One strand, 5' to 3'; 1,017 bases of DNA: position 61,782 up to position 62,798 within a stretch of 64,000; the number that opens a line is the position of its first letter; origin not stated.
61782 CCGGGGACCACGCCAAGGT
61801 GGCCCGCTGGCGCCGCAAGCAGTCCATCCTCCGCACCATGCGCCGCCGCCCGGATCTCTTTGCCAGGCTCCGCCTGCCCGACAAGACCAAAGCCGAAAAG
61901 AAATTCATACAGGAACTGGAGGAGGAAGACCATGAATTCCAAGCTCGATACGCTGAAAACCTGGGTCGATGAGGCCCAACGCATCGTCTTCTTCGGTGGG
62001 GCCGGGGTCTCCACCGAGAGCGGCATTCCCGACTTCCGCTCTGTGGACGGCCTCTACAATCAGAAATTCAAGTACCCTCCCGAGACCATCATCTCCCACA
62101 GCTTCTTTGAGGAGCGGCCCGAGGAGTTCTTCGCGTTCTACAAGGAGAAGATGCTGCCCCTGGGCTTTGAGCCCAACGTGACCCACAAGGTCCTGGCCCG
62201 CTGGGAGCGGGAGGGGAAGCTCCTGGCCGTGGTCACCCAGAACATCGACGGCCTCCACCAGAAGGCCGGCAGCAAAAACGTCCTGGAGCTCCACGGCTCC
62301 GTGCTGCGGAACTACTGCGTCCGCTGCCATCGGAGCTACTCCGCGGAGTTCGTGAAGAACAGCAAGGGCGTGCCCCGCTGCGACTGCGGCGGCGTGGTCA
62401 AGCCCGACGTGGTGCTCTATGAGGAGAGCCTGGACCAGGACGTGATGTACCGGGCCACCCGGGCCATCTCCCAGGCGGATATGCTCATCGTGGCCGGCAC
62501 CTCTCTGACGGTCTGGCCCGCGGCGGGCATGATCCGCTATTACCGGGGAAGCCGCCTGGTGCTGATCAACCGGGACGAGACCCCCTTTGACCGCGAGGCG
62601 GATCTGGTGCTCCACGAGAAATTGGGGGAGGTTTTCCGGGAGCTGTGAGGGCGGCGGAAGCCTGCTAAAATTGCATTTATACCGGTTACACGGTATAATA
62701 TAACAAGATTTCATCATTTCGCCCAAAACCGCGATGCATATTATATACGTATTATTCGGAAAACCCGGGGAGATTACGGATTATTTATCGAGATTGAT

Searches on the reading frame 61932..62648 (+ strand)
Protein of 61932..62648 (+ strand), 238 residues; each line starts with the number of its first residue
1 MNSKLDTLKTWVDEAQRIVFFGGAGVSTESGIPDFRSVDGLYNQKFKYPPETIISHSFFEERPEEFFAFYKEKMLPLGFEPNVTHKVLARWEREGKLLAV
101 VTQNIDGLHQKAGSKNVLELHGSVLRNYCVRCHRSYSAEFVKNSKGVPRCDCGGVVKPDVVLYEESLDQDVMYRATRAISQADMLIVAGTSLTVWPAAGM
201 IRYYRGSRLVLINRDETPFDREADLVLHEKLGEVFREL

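Call 73: find_encoding_contigs(protein=window:61932-62648:+, flank=10000, max_places=4)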
Protein window:61932-62648:+ (238 aa): 6 contigs read that carry it; 4 places shown.
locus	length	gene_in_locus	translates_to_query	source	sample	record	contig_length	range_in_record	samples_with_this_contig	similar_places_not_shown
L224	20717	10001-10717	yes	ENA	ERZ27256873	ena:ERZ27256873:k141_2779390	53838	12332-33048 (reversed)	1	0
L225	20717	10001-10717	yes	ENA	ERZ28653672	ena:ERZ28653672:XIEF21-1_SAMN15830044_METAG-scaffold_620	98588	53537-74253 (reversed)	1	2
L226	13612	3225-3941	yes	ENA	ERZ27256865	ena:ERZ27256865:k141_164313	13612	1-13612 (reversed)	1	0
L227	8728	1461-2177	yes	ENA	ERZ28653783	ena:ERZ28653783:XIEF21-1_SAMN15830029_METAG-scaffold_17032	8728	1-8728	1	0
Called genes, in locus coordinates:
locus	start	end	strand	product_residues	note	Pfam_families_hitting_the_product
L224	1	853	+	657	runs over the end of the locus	PF02401:LYTB, PF00575:S1, PF21710:Spt6_S1 (faint), PF23459:S1_RRP5 (faint), PF00575:S1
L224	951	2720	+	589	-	PF09826:Beta_propel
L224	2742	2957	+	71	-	PF05979:DUF896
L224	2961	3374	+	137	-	-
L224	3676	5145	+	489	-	PF00395:SLH, PF05257:CHAP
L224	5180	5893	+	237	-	-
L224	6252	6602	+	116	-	PF04297:UPF0122, PF08281:Sigma70_r4_2, PF04545:Sigma70_r4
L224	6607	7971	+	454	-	PF02881:SRP54_N, PF00448:SRP54, PF02978:SRP_SPB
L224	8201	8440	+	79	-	PF00886:Ribosomal_S16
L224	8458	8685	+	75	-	PF13083:KH_KhpA-B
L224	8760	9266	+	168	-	PF01782:RimM, PF24986:PRC_RimM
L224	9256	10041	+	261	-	PF01746:tRNA_m1G_MT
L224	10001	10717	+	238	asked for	PF02146:SIR2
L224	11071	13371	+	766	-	PF00496:SBP_bac_5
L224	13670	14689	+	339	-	PF00528:BPD_transp_1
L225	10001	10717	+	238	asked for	PF02146:SIR2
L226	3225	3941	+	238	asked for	PF02146:SIR2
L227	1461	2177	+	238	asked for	PF02146:SIR2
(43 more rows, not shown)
